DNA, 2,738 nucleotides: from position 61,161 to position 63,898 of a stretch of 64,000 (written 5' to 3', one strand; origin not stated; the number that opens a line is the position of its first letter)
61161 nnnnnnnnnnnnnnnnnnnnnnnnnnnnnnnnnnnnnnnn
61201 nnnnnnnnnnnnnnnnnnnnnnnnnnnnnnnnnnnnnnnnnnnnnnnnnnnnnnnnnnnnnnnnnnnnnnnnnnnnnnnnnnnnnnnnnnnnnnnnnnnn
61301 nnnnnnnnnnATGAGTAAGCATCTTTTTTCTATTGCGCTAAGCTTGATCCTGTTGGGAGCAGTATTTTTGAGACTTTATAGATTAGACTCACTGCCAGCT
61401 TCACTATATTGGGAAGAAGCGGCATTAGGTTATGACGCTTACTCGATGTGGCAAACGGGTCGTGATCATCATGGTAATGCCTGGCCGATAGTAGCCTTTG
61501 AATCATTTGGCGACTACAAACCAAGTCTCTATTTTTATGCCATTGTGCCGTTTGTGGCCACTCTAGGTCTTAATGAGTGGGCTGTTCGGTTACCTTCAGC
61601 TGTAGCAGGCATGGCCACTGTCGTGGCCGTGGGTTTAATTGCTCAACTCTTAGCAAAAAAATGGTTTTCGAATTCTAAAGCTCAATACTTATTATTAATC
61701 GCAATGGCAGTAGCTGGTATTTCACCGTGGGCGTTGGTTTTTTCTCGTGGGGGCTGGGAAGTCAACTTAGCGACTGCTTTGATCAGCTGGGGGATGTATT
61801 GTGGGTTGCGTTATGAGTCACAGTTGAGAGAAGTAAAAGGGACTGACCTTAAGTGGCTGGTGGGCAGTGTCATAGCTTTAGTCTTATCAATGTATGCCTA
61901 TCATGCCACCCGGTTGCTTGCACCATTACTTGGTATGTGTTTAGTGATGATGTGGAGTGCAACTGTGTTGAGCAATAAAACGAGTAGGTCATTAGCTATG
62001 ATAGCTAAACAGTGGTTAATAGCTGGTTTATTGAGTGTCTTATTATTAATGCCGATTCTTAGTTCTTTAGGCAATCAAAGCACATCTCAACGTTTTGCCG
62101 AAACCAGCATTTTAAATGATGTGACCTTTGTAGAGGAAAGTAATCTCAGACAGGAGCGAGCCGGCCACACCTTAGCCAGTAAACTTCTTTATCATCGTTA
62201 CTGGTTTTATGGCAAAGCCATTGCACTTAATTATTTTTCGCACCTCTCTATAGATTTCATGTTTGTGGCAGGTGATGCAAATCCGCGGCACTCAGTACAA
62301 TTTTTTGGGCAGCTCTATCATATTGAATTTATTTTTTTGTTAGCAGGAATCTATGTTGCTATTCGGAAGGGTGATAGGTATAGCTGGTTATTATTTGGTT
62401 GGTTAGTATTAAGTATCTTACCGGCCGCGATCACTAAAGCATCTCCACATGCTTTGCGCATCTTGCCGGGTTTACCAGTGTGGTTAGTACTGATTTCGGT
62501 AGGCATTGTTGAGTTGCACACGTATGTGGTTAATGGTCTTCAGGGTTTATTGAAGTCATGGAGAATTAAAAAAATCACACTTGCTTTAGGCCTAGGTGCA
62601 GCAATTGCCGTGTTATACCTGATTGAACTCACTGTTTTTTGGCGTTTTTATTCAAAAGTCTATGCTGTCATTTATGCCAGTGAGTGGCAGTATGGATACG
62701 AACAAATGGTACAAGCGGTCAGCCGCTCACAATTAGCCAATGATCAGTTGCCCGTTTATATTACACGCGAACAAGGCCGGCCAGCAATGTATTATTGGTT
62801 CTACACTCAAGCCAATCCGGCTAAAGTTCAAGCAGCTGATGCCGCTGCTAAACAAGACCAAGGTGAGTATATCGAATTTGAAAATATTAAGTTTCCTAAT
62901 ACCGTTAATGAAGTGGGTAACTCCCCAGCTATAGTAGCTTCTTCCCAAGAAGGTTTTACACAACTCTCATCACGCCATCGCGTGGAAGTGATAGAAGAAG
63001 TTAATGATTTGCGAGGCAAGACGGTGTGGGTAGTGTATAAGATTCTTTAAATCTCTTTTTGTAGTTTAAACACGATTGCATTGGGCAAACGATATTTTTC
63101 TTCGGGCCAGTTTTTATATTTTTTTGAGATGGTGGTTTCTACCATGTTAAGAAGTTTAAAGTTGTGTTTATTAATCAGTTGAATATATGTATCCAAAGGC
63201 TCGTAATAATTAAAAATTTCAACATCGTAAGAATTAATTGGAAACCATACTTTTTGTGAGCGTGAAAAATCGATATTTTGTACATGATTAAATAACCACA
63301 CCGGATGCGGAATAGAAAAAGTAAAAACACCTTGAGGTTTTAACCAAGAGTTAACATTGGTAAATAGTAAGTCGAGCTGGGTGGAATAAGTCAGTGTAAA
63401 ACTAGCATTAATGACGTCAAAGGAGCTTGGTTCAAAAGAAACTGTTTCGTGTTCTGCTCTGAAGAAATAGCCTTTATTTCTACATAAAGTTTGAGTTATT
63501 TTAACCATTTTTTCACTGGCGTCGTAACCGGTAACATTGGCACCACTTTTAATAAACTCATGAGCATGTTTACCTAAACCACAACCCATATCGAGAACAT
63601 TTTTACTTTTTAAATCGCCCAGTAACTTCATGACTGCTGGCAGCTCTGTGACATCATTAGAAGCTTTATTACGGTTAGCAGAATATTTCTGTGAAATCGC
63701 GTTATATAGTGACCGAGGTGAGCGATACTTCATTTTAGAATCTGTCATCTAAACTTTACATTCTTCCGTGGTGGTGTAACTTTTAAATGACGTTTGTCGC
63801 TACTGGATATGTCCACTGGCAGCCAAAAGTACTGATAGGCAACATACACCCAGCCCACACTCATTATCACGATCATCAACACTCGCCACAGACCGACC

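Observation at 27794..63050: Extreme expansion of GT-C (PMT/ArnT-like) lipid-carrier-dependent glycosyltransferases with matching polyprenyl-phosphate sugar synthases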

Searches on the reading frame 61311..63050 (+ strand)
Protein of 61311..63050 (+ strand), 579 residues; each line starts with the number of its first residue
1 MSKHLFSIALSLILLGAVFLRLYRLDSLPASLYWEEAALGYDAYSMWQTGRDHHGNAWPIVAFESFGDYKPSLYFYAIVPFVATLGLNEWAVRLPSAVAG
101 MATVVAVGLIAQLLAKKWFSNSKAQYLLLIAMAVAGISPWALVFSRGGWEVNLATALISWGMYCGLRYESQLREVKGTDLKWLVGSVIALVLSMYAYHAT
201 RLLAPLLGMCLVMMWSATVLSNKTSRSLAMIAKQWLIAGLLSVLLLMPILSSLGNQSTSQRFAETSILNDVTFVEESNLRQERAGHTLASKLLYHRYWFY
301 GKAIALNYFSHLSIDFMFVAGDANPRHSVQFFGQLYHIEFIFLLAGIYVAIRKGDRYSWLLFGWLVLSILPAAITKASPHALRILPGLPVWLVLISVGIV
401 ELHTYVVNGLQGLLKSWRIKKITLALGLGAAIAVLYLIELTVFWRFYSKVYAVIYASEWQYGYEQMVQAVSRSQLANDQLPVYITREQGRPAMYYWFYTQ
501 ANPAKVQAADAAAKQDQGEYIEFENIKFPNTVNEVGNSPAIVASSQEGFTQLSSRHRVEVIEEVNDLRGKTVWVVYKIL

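Call 5: search_protein_families(library=pfam, proteins=[window:61311-63050:+], max_evalue=0.01)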
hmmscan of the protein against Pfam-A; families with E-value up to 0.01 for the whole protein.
window:61311-63050:+ (579 aa): 0 families

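Call 8: search_protein_families(library=ncbifam, proteins=[window:61311-63050:+], max_evalue=0.01)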
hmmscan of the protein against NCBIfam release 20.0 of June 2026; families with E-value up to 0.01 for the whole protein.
window:61311-63050:+ (579 aa): 0 families

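Call 39: search_protein_families(library=pfam, proteins=[window:61311-63050:+], max_evalue=10)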
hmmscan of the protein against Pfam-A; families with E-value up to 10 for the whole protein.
window:61311-63050:+ (579 aa): 1 family
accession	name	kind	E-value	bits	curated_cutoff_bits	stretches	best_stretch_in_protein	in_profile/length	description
PF16118.10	DUF4834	-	0.18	13.2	27.8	1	511-527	83-99/99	Domain of unknown function (DUF4834)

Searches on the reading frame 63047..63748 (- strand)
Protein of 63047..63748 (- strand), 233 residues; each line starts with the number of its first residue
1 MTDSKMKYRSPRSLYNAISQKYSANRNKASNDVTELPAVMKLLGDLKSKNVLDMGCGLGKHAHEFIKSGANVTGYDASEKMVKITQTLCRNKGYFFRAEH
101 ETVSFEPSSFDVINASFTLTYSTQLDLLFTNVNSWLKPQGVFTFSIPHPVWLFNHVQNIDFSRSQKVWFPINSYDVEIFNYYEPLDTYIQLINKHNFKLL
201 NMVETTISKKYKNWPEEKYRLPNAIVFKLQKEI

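Call 5: search_protein_families(library=pfam, proteins=[window:63047-63748:-], max_evalue=0.01)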
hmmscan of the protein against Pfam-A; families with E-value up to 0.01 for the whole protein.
window:63047-63748:- (233 aa): 12 families
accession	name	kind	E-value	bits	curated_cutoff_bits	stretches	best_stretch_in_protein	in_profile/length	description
PF08241.18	Methyltransf_11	-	1e-15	58.5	21.2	1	52-143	1-94/95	Methyltransferase domain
PF13649.12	Methyltransf_25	-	2.4e-15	57.4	27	1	51-140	1-97/97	Methyltransferase domain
PF13847.12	Methyltransf_31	-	4.5e-15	56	27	1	47-157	3-123/145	Methyltransferase domain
PF13489.12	Methyltransf_23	-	2.1e-14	54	27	1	39-200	13-162/164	Methyltransferase domain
PF08242.18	Methyltransf_12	-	1.5e-12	48.5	30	1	52-142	1-98/98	Methyltransferase domain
PF01209.24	Ubie_methyltran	-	2.5e-08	34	20.1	1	15-142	13-149/233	ubiE/COQ5 methyltransferase family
PF02353.26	CMAS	-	0.00055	19.8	27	1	48-142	63-162/273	Mycolic acid cyclopropane synthetase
PF03291.22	mRNA_G-N7_MeTrfase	-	0.0011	18.6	26.6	0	105-160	135-196/315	mRNA (guanine-N(7))-methyltransferase domain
PF08003.17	Methyltransf_9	-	0.0014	18.2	23.8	1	39-85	107-154/315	Protein of unknown function (DUF1698)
PF05175.20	MTS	-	0.0024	18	23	1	42-113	26-102/170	Methyltransferase small domain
PF01555.25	N6_N4_Mtase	-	0.0044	17.4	26.7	0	125-221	32-132/221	DNA methylase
PF03848.20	TehB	-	0.0083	16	20.4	0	44-89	27-72/193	Tellurite resistance protein TehB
